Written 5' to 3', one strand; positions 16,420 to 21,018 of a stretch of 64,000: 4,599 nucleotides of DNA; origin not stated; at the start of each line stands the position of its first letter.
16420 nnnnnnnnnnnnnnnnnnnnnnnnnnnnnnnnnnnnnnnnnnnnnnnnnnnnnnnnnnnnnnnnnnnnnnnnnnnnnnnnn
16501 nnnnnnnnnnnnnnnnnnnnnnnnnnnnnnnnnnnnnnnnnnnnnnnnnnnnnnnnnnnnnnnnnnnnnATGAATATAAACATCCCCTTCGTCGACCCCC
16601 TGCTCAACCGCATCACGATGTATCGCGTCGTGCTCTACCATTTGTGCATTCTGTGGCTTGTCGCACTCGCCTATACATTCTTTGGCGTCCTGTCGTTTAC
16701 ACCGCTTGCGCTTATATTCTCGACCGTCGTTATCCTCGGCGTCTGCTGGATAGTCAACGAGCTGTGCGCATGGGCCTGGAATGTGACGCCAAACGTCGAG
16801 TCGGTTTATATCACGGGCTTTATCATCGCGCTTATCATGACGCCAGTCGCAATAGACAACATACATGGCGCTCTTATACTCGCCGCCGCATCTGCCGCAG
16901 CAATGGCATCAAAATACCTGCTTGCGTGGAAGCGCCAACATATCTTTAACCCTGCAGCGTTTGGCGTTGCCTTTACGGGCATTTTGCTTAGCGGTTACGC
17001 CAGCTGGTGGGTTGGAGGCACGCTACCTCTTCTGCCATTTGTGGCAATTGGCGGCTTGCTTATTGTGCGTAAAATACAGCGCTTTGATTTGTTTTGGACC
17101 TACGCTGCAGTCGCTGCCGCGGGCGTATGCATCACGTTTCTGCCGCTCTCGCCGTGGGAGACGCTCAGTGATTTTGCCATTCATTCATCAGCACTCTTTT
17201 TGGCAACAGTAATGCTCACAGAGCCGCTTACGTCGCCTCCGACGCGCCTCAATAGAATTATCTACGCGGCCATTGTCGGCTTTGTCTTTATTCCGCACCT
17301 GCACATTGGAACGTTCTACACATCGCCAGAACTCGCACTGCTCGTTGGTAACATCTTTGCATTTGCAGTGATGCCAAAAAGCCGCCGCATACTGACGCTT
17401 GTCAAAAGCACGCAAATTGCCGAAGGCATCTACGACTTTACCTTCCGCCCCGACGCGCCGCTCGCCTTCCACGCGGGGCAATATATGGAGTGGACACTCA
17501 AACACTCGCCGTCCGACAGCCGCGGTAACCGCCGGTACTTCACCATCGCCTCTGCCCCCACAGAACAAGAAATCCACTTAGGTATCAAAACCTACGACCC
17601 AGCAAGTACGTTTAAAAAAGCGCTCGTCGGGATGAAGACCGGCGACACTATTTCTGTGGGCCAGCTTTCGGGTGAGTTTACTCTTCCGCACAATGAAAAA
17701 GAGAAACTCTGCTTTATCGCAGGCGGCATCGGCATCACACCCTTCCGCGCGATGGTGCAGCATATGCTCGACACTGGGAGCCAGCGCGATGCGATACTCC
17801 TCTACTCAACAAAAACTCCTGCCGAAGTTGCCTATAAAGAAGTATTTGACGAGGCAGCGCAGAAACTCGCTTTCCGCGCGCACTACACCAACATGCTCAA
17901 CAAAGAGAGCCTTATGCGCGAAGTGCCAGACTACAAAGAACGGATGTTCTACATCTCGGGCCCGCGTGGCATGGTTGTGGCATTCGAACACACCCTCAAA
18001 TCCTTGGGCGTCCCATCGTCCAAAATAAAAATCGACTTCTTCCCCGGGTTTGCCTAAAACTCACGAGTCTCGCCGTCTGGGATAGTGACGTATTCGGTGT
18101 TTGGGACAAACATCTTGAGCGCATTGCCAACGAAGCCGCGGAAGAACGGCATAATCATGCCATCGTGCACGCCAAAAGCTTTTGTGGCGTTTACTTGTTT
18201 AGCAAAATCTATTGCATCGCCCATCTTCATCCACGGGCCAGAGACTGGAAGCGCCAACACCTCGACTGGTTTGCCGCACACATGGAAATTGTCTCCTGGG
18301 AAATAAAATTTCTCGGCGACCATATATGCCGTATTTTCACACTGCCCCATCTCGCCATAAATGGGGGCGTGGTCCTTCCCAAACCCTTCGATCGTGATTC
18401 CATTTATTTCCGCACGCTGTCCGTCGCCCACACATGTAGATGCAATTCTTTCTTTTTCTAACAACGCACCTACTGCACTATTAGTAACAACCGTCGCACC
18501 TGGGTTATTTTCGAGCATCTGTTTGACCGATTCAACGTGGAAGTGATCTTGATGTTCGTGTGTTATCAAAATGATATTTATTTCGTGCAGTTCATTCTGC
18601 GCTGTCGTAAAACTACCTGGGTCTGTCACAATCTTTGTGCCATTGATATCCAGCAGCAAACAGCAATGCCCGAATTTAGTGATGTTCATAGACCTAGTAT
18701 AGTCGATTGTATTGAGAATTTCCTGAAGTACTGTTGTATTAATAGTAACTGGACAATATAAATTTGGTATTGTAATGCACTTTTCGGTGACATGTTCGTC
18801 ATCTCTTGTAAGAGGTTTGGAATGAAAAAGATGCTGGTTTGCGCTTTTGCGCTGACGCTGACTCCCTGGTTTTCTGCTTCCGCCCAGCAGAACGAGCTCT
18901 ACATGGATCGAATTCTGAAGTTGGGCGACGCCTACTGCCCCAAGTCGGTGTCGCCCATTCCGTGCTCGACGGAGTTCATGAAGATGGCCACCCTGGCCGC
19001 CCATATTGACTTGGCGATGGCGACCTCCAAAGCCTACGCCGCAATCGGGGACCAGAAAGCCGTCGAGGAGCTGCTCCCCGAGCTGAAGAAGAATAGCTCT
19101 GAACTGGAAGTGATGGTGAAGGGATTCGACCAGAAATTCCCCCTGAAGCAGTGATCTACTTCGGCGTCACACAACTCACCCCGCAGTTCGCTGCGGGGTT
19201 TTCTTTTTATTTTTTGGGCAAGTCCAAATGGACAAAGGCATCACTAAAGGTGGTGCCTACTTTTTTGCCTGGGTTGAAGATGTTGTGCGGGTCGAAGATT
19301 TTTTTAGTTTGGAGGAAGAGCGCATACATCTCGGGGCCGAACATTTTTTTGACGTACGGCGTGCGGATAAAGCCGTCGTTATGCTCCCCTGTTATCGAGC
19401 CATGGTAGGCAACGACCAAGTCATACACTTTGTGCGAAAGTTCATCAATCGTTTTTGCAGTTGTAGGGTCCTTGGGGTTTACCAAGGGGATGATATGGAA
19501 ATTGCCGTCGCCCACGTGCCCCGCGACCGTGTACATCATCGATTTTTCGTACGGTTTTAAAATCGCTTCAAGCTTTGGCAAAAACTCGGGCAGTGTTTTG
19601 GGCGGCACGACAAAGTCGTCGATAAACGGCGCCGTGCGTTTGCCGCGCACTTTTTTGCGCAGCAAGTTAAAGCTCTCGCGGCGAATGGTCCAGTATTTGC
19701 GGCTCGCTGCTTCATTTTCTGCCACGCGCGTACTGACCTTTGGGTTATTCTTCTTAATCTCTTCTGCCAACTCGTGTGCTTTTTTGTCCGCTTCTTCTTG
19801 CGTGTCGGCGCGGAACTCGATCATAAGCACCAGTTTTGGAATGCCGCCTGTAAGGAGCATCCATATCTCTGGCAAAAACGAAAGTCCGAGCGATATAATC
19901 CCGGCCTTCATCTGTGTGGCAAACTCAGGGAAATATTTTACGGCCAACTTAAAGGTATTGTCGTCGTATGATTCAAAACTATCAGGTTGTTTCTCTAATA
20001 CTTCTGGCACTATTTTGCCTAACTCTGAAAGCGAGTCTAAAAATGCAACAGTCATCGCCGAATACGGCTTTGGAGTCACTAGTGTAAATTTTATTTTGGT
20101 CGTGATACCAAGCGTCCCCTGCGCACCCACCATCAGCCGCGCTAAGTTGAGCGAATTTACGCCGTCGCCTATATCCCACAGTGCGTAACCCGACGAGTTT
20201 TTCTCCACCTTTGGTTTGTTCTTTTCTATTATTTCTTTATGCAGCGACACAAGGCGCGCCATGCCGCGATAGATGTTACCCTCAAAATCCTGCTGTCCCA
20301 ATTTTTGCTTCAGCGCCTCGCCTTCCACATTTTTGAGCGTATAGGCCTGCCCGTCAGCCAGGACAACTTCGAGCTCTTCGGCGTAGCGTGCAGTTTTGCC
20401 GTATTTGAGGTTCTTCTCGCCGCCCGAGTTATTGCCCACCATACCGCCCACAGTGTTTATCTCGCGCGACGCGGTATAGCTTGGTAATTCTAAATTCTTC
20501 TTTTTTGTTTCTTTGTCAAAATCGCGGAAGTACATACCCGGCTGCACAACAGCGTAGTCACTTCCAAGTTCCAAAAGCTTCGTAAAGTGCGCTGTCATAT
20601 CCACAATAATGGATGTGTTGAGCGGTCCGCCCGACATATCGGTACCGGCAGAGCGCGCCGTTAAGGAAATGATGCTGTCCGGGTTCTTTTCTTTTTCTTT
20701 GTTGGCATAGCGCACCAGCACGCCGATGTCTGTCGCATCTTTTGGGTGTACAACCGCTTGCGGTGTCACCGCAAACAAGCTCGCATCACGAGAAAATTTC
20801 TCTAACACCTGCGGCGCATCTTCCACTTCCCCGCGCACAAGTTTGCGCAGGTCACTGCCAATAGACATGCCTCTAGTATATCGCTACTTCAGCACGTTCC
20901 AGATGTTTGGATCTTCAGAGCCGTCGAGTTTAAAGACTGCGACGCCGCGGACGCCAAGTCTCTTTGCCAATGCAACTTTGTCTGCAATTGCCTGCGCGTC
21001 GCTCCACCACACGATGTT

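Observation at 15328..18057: Compact flavinylation module: membrane-anchored FMN-binding protein (SGAT motif), ApbE, and an RnfD/NqrB-like membrane domain fused to an FNR-like reductase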

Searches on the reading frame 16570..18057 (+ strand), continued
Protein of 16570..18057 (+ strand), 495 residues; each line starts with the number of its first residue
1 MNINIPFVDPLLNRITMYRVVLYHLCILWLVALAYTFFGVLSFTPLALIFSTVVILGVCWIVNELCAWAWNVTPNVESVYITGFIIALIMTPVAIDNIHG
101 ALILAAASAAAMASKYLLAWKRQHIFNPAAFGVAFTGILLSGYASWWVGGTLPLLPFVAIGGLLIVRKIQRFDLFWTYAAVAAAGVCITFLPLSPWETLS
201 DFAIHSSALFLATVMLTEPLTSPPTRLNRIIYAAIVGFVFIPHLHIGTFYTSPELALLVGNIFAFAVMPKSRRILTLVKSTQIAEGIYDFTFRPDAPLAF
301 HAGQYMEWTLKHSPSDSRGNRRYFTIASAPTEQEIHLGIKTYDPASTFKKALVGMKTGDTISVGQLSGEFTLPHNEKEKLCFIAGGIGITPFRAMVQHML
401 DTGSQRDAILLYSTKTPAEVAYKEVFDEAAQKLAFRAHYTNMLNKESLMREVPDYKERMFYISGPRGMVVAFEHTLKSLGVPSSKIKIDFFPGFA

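Call 19: find_related_loci(query=A1, collection=genome_contigs, flank=7000)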
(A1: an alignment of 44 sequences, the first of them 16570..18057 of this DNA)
Query A1 (495 aa) in genome_contigs; peptide patterns used: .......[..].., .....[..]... (x = any residue, [..] = any of these).
599 stretches matched a pattern (row limit reached: there are more); 477 encode a relative of the query (tblastn E <= 1e-3); the best 80 are kept; 80 distinct loci.
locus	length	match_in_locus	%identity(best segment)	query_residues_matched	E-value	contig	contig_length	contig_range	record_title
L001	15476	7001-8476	54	3-495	9e-176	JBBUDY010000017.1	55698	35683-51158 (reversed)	MAG: Patescibacteria group bacterium isolate H32-bin018_1 H32_bin018_1_000000000017, whole genome shotgun sequence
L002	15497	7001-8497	54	7-493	3e-166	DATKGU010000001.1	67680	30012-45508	MAG TPA_asm: Candidatus Paceibacterota bacterium isolate SMAG_U14559 k141_72001, whole genome shotgun sequence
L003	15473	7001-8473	50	8-495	3e-157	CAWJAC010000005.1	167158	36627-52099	MAG: Candidatus Zambryskibacteria bacterium isolate MFD03726.bin.2.15 genome assembly, contig: contig_71664, whole genom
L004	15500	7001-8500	49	7-495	1e-154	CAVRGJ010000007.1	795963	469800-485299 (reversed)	MAG: uncultured Alphaproteobacteria bacterium isolate MFD05442.bin.1.334 genome assembly, contig: contig_24632, whole ge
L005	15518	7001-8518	49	1-495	6e-151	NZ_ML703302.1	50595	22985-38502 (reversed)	Mesorhizobium sp. SARCC-RB16n contig_50, whole genome shotgun sequence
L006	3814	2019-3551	47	2-495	2e-156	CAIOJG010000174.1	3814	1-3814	MAG: Candidatus Magasanikbacteria bacterium isolate AM_bin-3693 genome assembly, contig: bin-3693:174/190, whole genome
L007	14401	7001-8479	48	5-494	5e-151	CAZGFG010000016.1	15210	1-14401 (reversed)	MAG TPA_asm: uncultured Gammaproteobacteria bacterium isolate binchicken_co125_1135 genome assembly, contig: NODE_7891_l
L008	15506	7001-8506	48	5-495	8e-149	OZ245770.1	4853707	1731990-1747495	MAG: Kaistia sp. isolate 06b3ed4c-dc80-415b-9392-d46517f030ba genome assembly, chromosome: 1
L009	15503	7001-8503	49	5-494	4e-148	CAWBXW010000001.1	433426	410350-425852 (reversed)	MAG: uncultured Alphaproteobacteria bacterium isolate MFD05442.bin.2.187 genome assembly, contig: contig_11001, whole ge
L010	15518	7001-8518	48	1-495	5e-148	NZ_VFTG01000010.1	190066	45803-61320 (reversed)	Mesorhizobium sp. B4-1-3 contig_10, whole genome shotgun sequence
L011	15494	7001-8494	47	1-494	9e-148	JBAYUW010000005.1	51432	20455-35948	MAG: Candidatus Paceibacterota bacterium isolate SO_2016_LW3_45 scaffold00970_LW162_2016, whole genome shotgun sequence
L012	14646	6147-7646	47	7-494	3e-147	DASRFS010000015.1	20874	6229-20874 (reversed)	MAG TPA_asm: Patescibacteria group bacterium isolate SMAG_U10038 k141_1689002, whole genome shotgun sequence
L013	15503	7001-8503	47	7-494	4e-147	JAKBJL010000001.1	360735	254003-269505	MAG: bacterium isolate DBS2-5.bin62 NODE_3_length_360735_cov_7.981462, whole genome shotgun sequence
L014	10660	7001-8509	49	7-495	8e-146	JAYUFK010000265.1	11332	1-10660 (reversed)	MAG: Methylocapsa sp. isolate GFS_7720 GFS_7720_264, whole genome shotgun sequence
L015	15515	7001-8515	48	8-495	1e-145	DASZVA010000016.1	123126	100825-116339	MAG TPA_asm: Candidatus Peribacteraceae bacterium isolate SMAG_U6119 k141_573465, whole genome shotgun sequence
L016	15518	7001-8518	48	1-495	4e-144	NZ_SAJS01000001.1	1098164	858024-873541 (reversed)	MAG: Mesorhizobium sp. isolate N.Ca.ET.125.02.1 NODE_1_length_1098164_cov_53.696079, whole genome shotgun sequence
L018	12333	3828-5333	45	7-494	1e-143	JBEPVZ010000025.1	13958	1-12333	MAG: Candidatus Daviesbacteria bacterium isolate 22E.vamb.044 NODE_3802_length_13958_cov_6.964900, whole genome shotgun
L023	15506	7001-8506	48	5-495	8e-141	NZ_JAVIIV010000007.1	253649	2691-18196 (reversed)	Mesorhizobium humile strain VK2B VK2B_NODE_7_length_253649_cov_19_814542_pilon, whole genome shotgun sequence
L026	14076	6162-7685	47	1-495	2e-139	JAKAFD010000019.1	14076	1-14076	MAG: bacterium isolate WY1.bin77 NODE_6724_length_14076_cov_3.143093, whole genome shotgun sequence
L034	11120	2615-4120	46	5-495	5e-136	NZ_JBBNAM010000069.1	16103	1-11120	MAG: Phyllobacterium sp. isolate P15_KTO_C100_R2_D28_E3_bin.5 k127_1434257_P15_KTO_C100_R2_D28_E3_bin_5, whole genome sh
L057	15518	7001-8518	39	5-495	2e-110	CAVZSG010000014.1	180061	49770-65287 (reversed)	MAG: uncultured Chloroflexia bacterium isolate MFD09730.bin.2.128 genome assembly, contig: contig_56426, whole genome sh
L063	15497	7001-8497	39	1-494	2e-103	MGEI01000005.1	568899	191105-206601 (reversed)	MAG: Candidatus Uhrbacteria bacterium RIFCSPLOWO2_01_FULL_47_17 rifcsplowo2_01_scaffold_74, whole genome shotgun sequenc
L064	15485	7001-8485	38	5-494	6e-103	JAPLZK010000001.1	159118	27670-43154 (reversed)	MAG: Candidatus Uhrbacteria bacterium isolate LacPavin_0818_WC45_MAG_46_11 LacPavin_0818_WC45_scaffold_347162, whole gen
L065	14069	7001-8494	37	2-494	8e-103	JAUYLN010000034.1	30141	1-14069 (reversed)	MAG: bacterium isolate C24_metabat.bin.36 C24_k141_539524, whole genome shotgun sequence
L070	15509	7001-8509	39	12-494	1e-92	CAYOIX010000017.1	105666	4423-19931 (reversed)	MAG TPA_asm: uncultured Treponemataceae bacterium isolate binchicken_co3_424 genome assembly, contig: NODE_446_length_10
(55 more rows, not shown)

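Call 23: predict_structure(alignment_id=A1)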
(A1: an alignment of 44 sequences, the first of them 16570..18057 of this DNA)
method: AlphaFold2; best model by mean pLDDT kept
length: 495 residues; sequences in the alignment: 44
mean_pLDDT: 87.8   pTM: 0.78
mean pLDDT of the five models: 87.8, 87.7, 85.8, 85.0, 84.3
residues with pLDDT >= 90: 276; 70-90: 193; 50-70: 21; < 50: 5
segments of 3 or more residues with pLDDT < 50: 492-495
pLDDT, mean of each block of 10 residues (from residue 1): 66 79 95 95 95 97 91 81 94 93 95 85 80 86 80 91 88 92 88 80 86 85 84 94 70 87 83 89 93 90 88 76 88 93 85 94 81 91 92 96 94 91 95 94 92 95 88 94 88 41
secondary structure, 60 per line:
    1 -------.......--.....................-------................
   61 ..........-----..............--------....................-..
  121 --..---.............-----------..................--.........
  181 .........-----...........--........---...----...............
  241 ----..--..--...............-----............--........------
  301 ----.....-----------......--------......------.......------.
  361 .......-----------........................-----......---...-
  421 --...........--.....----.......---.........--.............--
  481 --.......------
elements in order: H8-14 H17-37 H45-70 H76-89 H98-117 H128-140 H152-169 H172-189 H195-205 H208-215 H226-240 H253-267 E273-284 E287-294 E305-309 E321-326 E335-340 H347-353 E360-367 E379-385 H386-402 E408-413 H423-433 E436-440 H445-451 E458-463 H466-478 E486-489

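Call 49: list_cluster_members(proteins=[P0001, P0121, P0003])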
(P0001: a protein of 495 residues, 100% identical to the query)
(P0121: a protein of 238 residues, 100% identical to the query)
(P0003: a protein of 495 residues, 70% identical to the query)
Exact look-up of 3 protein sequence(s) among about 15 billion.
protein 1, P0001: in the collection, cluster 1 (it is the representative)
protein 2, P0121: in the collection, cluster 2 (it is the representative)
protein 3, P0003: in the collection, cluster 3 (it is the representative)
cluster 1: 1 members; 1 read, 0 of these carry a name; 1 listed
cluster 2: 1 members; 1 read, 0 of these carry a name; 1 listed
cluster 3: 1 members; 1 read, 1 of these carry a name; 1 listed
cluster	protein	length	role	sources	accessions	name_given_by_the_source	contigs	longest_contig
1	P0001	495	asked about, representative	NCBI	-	-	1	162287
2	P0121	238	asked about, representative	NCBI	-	-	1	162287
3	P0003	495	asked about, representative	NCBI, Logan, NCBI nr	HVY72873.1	MAG TPA: hypothetical protein VG984_02400 [Candidatus Paceibacterota bacterium] | hypothetical protein [Candidatus Paceibacterota bacterium]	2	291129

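Call 59: search_protein_families(library=pfam, proteins=[L064:8509-9795:+, L057:8642-9376:+, L063:2845-5361:+, L065:11373-12443:+, L026:11886-12347:-, L013:11893-13185:-, L070:4664-5728:+, L018:6920-7594:+], max_evalue=0.001)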
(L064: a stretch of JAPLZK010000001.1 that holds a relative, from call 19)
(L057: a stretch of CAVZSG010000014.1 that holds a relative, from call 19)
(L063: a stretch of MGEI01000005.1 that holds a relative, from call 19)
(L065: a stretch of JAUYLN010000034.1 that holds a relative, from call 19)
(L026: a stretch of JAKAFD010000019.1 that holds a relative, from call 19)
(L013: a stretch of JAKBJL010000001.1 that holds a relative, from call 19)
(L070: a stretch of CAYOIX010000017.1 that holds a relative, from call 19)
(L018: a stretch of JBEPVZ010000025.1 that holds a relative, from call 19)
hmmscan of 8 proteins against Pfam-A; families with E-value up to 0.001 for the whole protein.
L064:8509-9795:+ (428 aa): 1 family
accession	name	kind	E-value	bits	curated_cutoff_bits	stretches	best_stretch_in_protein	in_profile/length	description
PF01566.24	Nramp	-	2.1e-84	284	29.8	1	38-404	1-356/357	Natural resistance-associated macrophage protein-like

L057:8642-9376:+ (244 aa): 1 family
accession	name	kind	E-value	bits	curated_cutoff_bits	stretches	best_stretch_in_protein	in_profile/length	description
PF01988.24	VIT1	-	9.6e-69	231.9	28.1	1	30-238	1-214/214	VIT family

L063:2845-5361:+ (838 aa): 5 families
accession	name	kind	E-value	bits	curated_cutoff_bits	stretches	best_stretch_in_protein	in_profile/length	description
PF00122.25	E1-E2_ATPase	-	3.5e-44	150.9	28.1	1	117-301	4-180/181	E1-E2 ATPase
PF00689.26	Cation_ATPase_C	-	6.3e-25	88.4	27.3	1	667-830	1-174/175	Cation transporting ATPase, C-terminus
PF00690.31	Cation_ATPase_N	-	1.6e-15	56.9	20.4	1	9-75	2-69/69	Cation transporter/ATPase, N-terminus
PF00702.32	Hydrolase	-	4.5e-09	37.4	26.4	1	318-598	1-191/191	haloacid dehalogenase-like hydrolase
PF13246.12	Cation_ATPase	-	5.7e-09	36.3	21.7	1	381-426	44-91/91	Cation transport ATPase (P-type)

L065:11373-12443:+ (356 aa): 10 families
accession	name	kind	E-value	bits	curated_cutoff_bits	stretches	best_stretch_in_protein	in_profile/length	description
PF00326.27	Peptidase_S9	-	1.7e-20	73.9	22.6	1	147-354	6-212/213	Prolyl oligopeptidase family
PF12146.15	Hydrolase_4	-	1.5e-15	57.6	27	1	148-244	24-115/239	Serine aminopeptidase, S33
PF00561.26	Abhydrolase_1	-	1.9e-12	47.9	25.8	1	149-263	21-129/245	alpha/beta hydrolase fold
PF01738.24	DLH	-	3.6e-12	46.8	21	1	149-334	35-189/217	Dienelactone hydrolase family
PF20434.5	BD-FAE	-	1e-08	35.4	26.8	1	149-314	41-215/215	BD-FAE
PF02230.22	Abhydrolase_2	-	1.5e-05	25.4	23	0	282-335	154-203/217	Phospholipase/Carboxylesterase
PF02129.25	Peptidase_S15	-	5.7e-05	23.4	23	0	111-242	9-132/262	X-Pro dipeptidyl-peptidase (S15 family)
PF12697.13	Abhydrolase_6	-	6.1e-05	24.2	26.3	1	149-251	21-101/217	Alpha/beta hydrolase family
PF12740.14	PETase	-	0.00012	22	28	1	151-242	77-161/263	PET hydrolase-like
PF07859.19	Abhydrolase_3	-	0.00079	19.7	25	0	184-265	49-143/210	alpha/beta hydrolase fold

L026:11886-12347:- (153 aa): 2 families
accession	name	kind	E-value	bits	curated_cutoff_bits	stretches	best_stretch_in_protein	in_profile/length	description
PF00127.26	Copper-bind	-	5.4e-10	40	21.2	1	76-153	5-99/99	Copper binding proteins, plastocyanin/azurin family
PF13473.12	Cupredoxin_1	-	4.4e-09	36.7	27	1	68-152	15-104/104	Cupredoxin-like domain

L013:11893-13185:- (430 aa): 6 families
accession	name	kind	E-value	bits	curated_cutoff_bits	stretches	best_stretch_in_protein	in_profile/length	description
PF13437.12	HlyD_3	-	1.6e-08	35.6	22.2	1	216-323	2-102/106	HlyD family secretion protein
PF16576.10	HlyD_D23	-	2.7e-08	33.8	30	1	84-299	21-185/214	Barrel-sandwich domain of CusB or HlyD membrane-fusion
PF12700.13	HlyD_2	-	5.2e-07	29.2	25.1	1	24-124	4-105/416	HlyD family secretion protein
PF00364.28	Biotin_lipoyl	-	5.6e-06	26.5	22.1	1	84-113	44-73/73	Biotin-requiring enzyme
PF00529.27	CusB_dom_1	-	8.6e-05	23.2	26.5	0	38-395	5-88/89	Cation efflux system protein CusB domain 1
PF13533.13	Biotin_lipoyl_2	-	0.00013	22.2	29.8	1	85-113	3-31/32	Biotin-lipoyl like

L070:4664-5728:+ (354 aa): 3 families
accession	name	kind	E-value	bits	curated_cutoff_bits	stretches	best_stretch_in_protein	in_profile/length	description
PF02518.31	HATPase_c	-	1.7e-29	102.9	26.4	1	244-353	2-109/111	Histidine kinase-, DNA gyrase B-, and HSP90-like ATPase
PF00512.31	HisKA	-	6e-15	55.5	26.9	1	126-187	2-61/66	His Kinase A (phospho-acceptor) domain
PF13581.12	HATPase_c_2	-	6.3e-07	29.9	27.4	1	247-350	35-126/127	Histidine kinase-like ATPase domain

L018:6920-7594:+ (224 aa): 2 families
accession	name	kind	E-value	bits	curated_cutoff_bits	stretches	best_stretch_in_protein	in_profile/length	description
PF00072.30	Response_reg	-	5.2e-30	104.3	30.2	1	3-113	1-111/111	Response regulator receiver domain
PF00486.34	Trans_reg_C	-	6.4e-26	90.7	26.2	1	146-220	2-76/77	Transcriptional regulatory protein, C terminal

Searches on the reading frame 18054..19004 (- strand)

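Call 36: search_protein_families(library=pfam, proteins=[window:18054-19004:-], max_evalue=0.001)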
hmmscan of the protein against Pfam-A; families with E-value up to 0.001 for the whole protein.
window:18054-19004:- (316 aa): 3 families
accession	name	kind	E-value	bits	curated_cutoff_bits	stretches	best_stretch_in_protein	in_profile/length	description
PF13483.12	Lactamase_B_3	-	5.8e-22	78.8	24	1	107-274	1-154/160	Beta-lactamase superfamily domain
PF12706.13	Lactamase_B_2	-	2.1e-06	27.9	27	1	127-280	5-199/200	Beta-lactamase superfamily domain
PF00753.33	Lactamase_B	-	0.00047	20.6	22.7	0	115-155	8-57/196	Metallo-beta-lactamase superfamily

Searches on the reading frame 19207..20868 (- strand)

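Call 36: search_protein_families(library=pfam, proteins=[window:19207-20868:-], max_evalue=0.001)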
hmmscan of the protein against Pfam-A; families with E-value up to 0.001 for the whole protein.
window:19207-20868:- (553 aa): 2 families
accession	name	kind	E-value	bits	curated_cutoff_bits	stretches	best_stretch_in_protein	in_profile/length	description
PF02913.24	FAD-oxidase_C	-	5.7e-51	174.1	21.2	1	270-535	5-247/248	FAD linked oxidases, C-terminal domain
PF01565.28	FAD_binding_4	-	5.1e-25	88.2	26.4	1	36-178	1-138/139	FAD binding domain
